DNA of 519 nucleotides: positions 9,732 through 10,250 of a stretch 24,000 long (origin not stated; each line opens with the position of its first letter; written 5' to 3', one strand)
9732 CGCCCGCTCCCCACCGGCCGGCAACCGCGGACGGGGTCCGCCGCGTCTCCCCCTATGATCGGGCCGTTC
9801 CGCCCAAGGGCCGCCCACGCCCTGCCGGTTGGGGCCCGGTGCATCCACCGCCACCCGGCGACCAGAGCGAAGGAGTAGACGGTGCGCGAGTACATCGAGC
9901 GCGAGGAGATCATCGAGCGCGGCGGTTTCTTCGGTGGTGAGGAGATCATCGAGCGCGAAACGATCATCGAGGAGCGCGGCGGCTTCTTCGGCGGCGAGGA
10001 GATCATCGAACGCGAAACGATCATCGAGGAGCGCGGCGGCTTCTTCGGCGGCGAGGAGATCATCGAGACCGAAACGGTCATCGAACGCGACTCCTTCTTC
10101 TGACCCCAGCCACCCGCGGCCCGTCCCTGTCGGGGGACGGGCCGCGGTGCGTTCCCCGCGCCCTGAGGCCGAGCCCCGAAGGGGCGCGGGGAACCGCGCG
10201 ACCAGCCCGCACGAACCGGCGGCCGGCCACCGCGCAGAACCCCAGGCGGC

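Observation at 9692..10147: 73-aa hyper-acidic tandem-repeat ORF transcribed divergently from a cytochrome P450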

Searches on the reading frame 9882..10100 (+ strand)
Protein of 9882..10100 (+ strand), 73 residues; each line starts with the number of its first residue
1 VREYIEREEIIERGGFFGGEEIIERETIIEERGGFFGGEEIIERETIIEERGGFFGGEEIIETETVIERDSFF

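Call 7: search_protein_families(library=pfam, proteins=[window:9882-10100:+], max_evalue=0.01)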
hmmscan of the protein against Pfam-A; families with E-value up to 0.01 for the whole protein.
window:9882-10100:+ (73 aa): 0 families

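Call 8: search_protein_families(library=ncbifam, proteins=[window:9882-10100:+], max_evalue=0.1)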
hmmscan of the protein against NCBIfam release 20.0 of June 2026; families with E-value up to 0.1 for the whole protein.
window:9882-10100:+ (73 aa): 0 families

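Call 9: find_homologous_proteins(query=window:9882-10100:+, max_evalue=0.01)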
Query window:9882-10100:+ (73 aa): 5 proteins with E <= 0.01 among 986 candidates.
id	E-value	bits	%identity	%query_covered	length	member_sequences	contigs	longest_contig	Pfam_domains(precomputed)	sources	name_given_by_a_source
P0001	8.5e-18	82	73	97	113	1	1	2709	-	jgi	jgi:hypothetical protein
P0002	2.8e-8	51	76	23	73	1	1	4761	-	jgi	jgi:hypothetical protein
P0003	1.1e-7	50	74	41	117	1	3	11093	-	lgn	-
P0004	9.1e-6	44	56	56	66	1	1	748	-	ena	-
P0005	3.2e-5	42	51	96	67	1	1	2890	-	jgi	jgi:hypothetical protein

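Call 12: find_encoding_contigs(protein=P0003, flank=5000, max_places=3)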
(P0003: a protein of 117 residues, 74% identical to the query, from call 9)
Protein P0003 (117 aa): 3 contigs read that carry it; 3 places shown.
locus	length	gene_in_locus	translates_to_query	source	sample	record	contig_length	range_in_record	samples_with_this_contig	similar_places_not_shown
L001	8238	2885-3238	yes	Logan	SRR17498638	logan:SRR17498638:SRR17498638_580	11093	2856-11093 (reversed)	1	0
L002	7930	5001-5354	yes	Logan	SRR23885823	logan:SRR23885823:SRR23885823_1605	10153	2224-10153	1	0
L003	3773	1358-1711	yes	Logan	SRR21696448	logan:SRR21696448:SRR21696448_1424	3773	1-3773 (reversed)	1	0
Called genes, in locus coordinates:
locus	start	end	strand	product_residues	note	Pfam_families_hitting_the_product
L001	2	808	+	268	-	?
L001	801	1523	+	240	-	PF00702:Hydrolase, PF12710:HAD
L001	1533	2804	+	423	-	PF12706:Lactamase_B_2, PF00753:Lactamase_B (weak), PF07521:RMMBL (weak)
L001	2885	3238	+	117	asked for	-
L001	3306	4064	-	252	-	PF01987:AIM24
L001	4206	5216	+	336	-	PF26348:SRA_ScoMcrA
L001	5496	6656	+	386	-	PF00070:Pyr_redox (faint), PF00890:FAD_binding_2 (weak), PF01266:DAO, PF07992:Pyr_redox_2 (faint)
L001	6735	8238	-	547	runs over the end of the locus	PF13520:AA_permease_2, PF00324:AA_permease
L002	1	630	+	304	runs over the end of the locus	PF00528:BPD_transp_1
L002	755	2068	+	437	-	PF01547:SBP_bac_1, PF13416:SBP_bac_8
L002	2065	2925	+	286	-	PF00528:BPD_transp_1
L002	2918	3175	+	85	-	-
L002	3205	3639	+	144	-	PF00702:Hydrolase, PF13242:Hydrolase_like (weak)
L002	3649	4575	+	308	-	PF12706:Lactamase_B_2, PF00753:Lactamase_B (weak)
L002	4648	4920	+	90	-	PF07521:RMMBL (weak)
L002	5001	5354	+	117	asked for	-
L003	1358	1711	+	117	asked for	-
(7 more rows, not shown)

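Call 13: find_encoding_contigs(protein=P0002, flank=5000, max_places=3)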
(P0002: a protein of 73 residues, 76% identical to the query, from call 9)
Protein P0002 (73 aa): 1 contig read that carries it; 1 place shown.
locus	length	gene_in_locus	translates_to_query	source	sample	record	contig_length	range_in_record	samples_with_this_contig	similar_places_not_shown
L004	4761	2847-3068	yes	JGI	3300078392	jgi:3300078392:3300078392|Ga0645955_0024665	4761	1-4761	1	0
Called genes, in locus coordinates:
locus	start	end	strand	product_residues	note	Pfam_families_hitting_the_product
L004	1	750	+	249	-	?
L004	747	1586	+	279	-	PF00528:BPD_transp_1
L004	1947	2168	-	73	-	-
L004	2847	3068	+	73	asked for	-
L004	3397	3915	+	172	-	PF00430:ATP-synt_B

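Call 15: find_related_loci(query=A1, collection=genome_contigs, flank=5000)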
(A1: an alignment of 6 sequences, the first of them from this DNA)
Query A1 (73 aa) in genome_contigs; peptide patterns used: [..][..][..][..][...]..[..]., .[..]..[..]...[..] (x = any residue, [..] = any of these).
179 stretches matched a pattern; 12 encode a relative of the query (tblastn E <= 1e-3); 12 distinct loci.
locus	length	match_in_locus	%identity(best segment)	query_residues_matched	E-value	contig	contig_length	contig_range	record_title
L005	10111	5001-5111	81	15-68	7e-14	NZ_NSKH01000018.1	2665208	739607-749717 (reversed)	Streptomyces sp. ICBB 8177 NODE_29_length_2665110_cov_13.777025, whole genome shotgun sequence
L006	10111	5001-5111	81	15-68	9e-14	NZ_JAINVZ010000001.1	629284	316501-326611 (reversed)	Streptantibioticus parmotrematis strain Ptm05 1, whole genome shotgun sequence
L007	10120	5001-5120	79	14-73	1e-12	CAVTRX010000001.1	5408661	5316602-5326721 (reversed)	MAG: uncultured Actinomycetota bacterium isolate MFD09368.bin.2.24 genome assembly, contig: contig_1540, whole genome sh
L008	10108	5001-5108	78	13-73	2e-12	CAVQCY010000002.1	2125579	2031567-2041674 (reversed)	MAG: uncultured Actinomycetota bacterium isolate MFD02416.bin.2.61 genome assembly, contig: contig_2912, whole genome sh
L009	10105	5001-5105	80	3-73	8e-12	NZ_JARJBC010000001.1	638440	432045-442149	Streptomyces silvisoli strain RB6PN23 NODE_1_length_638440_cov_68.828711, whole genome shotgun sequence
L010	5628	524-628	80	3-73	1e-11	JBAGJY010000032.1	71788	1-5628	Streptomyces sp. PLK1-5 32, whole genome shotgun sequence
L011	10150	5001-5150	68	1-72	3e-10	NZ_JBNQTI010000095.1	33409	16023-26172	Kitasatospora sp. LaBMicrA B282 RAF_P1_22_NODE_94_length_33409_c1b10c85, whole genome shotgun sequence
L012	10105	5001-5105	77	3-73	1e-9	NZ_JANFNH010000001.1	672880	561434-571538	Streptantibioticus rubrisoli strain DSM 42083 NODE_1_length_672880_cov_22.036348, whole genome shotgun sequence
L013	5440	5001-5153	68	3-73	5e-8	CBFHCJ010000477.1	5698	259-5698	MAG TPA_asm: uncultured Streptomyces sp. isolate SRR29654717_concoct_46 genome assembly, contig: ERZ27252563.6280, whole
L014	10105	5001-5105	74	1-72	5e-7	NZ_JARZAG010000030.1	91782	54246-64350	Kitasatospora sp. GAS204B Ga0573039_30, whole genome shotgun sequence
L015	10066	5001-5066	90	15-73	3e-6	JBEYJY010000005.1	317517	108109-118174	Streptomyces sp. NPDC020096 NPDC020096_91_C3.ctg-0005, whole genome shotgun sequence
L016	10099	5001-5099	58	14-49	7e-5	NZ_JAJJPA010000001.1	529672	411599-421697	Kitasatospora humi strain RB6PN24 1, whole genome shotgun sequence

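Call 20: search_protein_families(library=pfam, proteins=[L005:3748-4686:-, L005:2448-3707:-, L005:5320-6189:-, L005:6158-7597:+, L009:3258-4553:+, L009:4600-4839:+, L009:5894-6910:+, L016:3457-4878:-, L016:1945-3309:-, L013:3778-4704:-], max_evalue=0.001)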
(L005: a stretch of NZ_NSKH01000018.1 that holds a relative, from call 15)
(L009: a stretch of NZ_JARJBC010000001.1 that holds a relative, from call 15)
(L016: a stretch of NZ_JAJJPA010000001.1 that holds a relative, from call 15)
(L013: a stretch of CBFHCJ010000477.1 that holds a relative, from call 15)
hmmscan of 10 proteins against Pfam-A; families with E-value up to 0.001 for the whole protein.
L005:3748-4686:- (313 aa): 2 families
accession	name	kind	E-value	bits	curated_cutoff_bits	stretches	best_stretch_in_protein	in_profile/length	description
PF13472.12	Lipase_GDSL_2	-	7.9e-12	46.5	32.9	1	65-299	2-178/178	GDSL-like Lipase/Acylhydrolase family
PF00657.28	Lipase_GDSL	-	2e-06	28.5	23.6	1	63-302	2-206/208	GDSL-like Lipase/Acylhydrolase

L005:2448-3707:- (420 aa): 3 families
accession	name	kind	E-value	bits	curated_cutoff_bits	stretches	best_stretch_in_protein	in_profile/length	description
PF08240.17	ADH_N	-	1.2e-29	103.1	23.5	1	103-211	2-100/104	Alcohol dehydrogenase GroES-like domain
PF00107.32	ADH_zinc_N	-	3.9e-24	85.5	31.8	1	252-378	1-125/129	Zinc-binding dehydrogenase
PF16912.11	Glu_dehyd_C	-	1.1e-09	38.5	34.9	1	234-404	23-199/211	Glucose dehydrogenase C-terminus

L005:5320-6189:- (290 aa): 2 families
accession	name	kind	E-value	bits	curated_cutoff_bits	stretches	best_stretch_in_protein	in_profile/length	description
PF01927.22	Mut7-C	-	2.1e-41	141.9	23.3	1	129-271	1-145/146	Mut7-C RNAse domain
PF14451.12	Ub-Mut7C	-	1.1e-20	73.7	23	1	46-123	3-80/81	Mut7-C ubiquitin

L005:6158-7597:+ (480 aa): 2 families
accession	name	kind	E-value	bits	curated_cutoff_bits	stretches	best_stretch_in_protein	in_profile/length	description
PF00324.27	AA_permease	-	2.6e-41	142.2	24.6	1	54-428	5-392/470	Amino acid permease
PF13520.12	AA_permease_2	-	1.5e-36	126.7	27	1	53-444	10-403/427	Amino acid permease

L009:3258-4553:+ (432 aa): 2 families
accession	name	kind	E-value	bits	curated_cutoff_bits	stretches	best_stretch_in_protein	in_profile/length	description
PF07683.19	CobW_C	-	4.7e-17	62.1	22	1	289-404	2-94/94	Cobalamin synthesis protein cobW C-terminal domain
PF02492.25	cobW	-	7.4e-05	22.8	20.7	1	114-225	56-152/180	CobW/HypB/UreG, nucleotide-binding domain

L009:4600-4839:+ (80 aa): 1 family
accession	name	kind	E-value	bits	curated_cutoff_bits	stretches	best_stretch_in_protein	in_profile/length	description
PF01084.26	Ribosomal_S18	-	1.3e-25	89.7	21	1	25-75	2-52/52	Ribosomal protein S18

L009:5894-6910:+ (339 aa): 2 families
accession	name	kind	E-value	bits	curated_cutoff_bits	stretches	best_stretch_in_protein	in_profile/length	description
PF14716.13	HHH_8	-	1.6e-11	44.8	30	1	4-69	7-68/73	Helix-hairpin-helix domain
PF02811.25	PHP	-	7.5e-05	23.6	26.4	1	102-230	1-123/164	PHP domain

L016:3457-4878:- (474 aa): 1 family
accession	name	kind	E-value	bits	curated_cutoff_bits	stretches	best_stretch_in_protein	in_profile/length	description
PF00079.25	Serpin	-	1.3e-87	294.9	27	1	101-471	3-370/370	Serpin (serine protease inhibitor)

L016:1945-3309:- (455 aa): 2 families
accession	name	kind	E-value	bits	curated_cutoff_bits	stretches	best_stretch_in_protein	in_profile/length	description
PF01979.26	Amidohydro_1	-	9.2e-24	84.7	25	1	97-437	2-345/345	Amidohydrolase family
PF07969.17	Amidohydro_3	-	2.3e-15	57.5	29.7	1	206-438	253-472/472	Amidohydrolase family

L013:3778-4704:- (309 aa): 2 families
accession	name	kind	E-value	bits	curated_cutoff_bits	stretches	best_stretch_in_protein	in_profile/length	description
PF01323.26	DSBA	-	6.7e-39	134.1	25.6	1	74-278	2-190/191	DSBA-like thioredoxin domain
PF13462.12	Thioredoxin_4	-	0.00011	22.8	23.2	0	74-118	17-61/165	Thioredoxin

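Call 24: list_cluster_members(proteins=[window:9882-10100:+, L005:4959-5186:+, L009:4995-5153:+, L011:5001-5228:+, L016:4962-5183:+, L008:4962-5186:+, L007:4959-5165:+, L015:4956-5114:+, L006:4959-5186:+, L012:4995-5153:+])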
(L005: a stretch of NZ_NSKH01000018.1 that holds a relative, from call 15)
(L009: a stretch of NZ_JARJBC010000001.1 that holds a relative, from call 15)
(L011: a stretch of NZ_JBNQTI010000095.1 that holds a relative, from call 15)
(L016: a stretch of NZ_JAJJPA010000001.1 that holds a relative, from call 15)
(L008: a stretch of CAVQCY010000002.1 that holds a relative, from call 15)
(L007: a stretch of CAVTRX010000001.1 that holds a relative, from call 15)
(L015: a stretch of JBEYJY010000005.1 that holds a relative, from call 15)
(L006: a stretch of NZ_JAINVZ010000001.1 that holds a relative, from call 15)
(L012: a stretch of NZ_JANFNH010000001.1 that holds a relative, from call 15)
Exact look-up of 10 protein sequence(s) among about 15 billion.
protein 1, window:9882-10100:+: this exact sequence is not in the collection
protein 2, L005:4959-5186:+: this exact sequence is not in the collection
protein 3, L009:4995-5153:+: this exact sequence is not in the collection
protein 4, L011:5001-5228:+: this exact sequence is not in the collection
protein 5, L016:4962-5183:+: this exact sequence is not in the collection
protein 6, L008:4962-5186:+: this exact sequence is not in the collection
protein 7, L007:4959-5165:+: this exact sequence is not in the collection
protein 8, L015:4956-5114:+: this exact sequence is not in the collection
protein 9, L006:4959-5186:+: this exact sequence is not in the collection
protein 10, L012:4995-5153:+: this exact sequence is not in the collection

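Call 25: list_cluster_members(proteins=[window:9882-10100:+, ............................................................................, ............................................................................, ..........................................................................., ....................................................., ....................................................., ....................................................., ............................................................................, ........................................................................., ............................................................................])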
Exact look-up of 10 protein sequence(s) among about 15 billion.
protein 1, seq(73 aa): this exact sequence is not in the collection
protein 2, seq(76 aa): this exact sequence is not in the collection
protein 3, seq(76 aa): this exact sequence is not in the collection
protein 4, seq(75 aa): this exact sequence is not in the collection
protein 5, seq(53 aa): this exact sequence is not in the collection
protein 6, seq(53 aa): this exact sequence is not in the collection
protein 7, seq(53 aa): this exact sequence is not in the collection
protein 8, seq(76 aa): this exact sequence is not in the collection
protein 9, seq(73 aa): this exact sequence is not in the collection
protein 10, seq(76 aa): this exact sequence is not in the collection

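Call 31: predict_structure(alignment_id=A2)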
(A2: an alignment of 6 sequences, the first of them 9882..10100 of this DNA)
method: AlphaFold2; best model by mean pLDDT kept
length: 73 residues; sequences in the alignment: 6
mean_pLDDT: 71.7   pTM: 0.53
mean pLDDT of the five models: 71.7, 68.0, 66.7, 63.0, 53.3
residues with pLDDT >= 90: 0; 70-90: 45; 50-70: 25; < 50: 3
segments of 3 or more residues with pLDDT < 50: none
pLDDT, mean of each block of 10 residues (from residue 1): 80 68 81 63 79 63 76 47
secondary structure, 60 per line:
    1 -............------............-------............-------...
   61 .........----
elements in order: E2-13 E20-31 E39-50 E58-69

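Call 34: search_protein_representatives(alignment_id=A2)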
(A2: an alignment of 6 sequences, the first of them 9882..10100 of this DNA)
Query: 6 sequences, 85 profile positions. Proteins with E-value up to 0.001 (for the whole library): 9; up to 1e-10: 4; up to 1e-30: 2. The best 9 are listed.
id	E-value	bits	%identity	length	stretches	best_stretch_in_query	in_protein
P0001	1.2e-34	134.4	-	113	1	4-85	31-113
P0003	6.3e-33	128.8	-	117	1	4-85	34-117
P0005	4.4e-23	97.3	-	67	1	11-85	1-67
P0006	1.7e-14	69.7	-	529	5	14-70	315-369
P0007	6.0e-08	48.7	-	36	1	13-46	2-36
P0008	2.7e-07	46.7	-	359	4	22-85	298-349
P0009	9.2e-07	45.0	-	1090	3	15-78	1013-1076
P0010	2.3e-05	40.5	-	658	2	14-80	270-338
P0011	6.1e-04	35.9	-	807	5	22-50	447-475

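Call 36: fold_search(model_id=the predicted structure, library=pdb)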
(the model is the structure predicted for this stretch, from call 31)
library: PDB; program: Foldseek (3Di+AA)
matches with E <= 10: 397; with E <= 0.001: 0
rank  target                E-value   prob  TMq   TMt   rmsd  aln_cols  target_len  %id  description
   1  9yim_Y                4.2e-01  0.97  0.57  0.18   3.8        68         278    4  Capping protein bound to the barbed end of F-actin (released 2026-03-04)
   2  6e08                  5.5e-01  0.14  0.24  0.06  18.8        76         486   12  Crystal structure of G6PD in complex with structural NADP (released 2018-07-25)
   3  3lk4_5                6.1e-01  0.85  0.56  0.21   4.4        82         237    5  Crystal structure of CapZ bound to the uncapping motif from CD2AP (released 2010-04-07)
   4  3lk4_2                6.1e-01  0.85  0.56  0.21   4.4        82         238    5  Crystal structure of CapZ bound to the uncapping motif from CD2AP (released 2010-04-07)
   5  3lk4_8                6.1e-01  0.85  0.56  0.21   4.4        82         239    5  Crystal structure of CapZ bound to the uncapping motif from CD2AP (released 2010-04-07)
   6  7ds2_B                8.0e-01  0.77  0.53  0.20   4.7        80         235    6  Crystal structure of actin capping protein in complex with twinflin-1 C-terminus tail (released 2021-03-03)
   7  8b0g_H                8.9e-01  0.08  0.27  0.08  12.0       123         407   14  2C9, C5b9-CD59 structure (released 2023-02-22)
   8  4akr_A                9.4e-01  0.90  0.59  0.20   3.7        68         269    7  Crystal Structure of the cytoplasmic actin capping protein Cap32_34 from Dictyostelium discoideum (released 2012-07-04)
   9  7ds6_A                9.4e-01  0.54  0.48  0.15  14.5        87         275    6  Crystal structure of actin capping protein in complex with twinflin-1/CD2AP CPI chimera peptide (TWN-CDC) (released 2021-03-03)
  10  9ccp_A                9.9e-01  0.33  0.38  0.15  13.7       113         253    9  Cryo-EM structure of the EaCDCL pore (released 2025-04-09)
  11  9b85_N                1.0e+00  0.90  0.60  0.18   3.6        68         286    4  Cryo-EM structure of human dynactin complex bound to Chlamydia effector Dre1 (released 2025-04-16)
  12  9y9l_Y                1.1e+00  0.85  0.57  0.19   3.7        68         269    4  CP at the barbed end with one cofilin on second-to-last subunit (released 2026-03-04)
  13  3aa1_A                1.2e+00  0.72  0.56  0.18   7.6        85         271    5  Crystal structure of Actin capping protein in complex with the Cp-binding motif derived from CKIP-1 (released 2010-08-04)
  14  3lk3_B                1.2e+00  0.66  0.55  0.20   4.9        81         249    7  Crystal structure of CapZ bound to the CPI and CSI uncapping motifs from CARMIL (released 2010-04-07)
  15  9y9l_Z                1.2e+00  0.51  0.47  0.17   5.9        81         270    7  CP at the barbed end with one cofilin on second-to-last subunit (released 2026-03-04)
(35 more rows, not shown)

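Call 39: find_related_loci(query=A3, collection=metagenome_contigs, flank=4000)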
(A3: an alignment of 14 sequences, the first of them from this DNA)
Query A3 (73 aa) in metagenome_contigs; peptide patterns used: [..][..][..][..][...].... (x = any residue, [..] = any of these).
97 stretches matched a pattern, but none encodes a relative of the query by tblastn (E <= 1e-3).
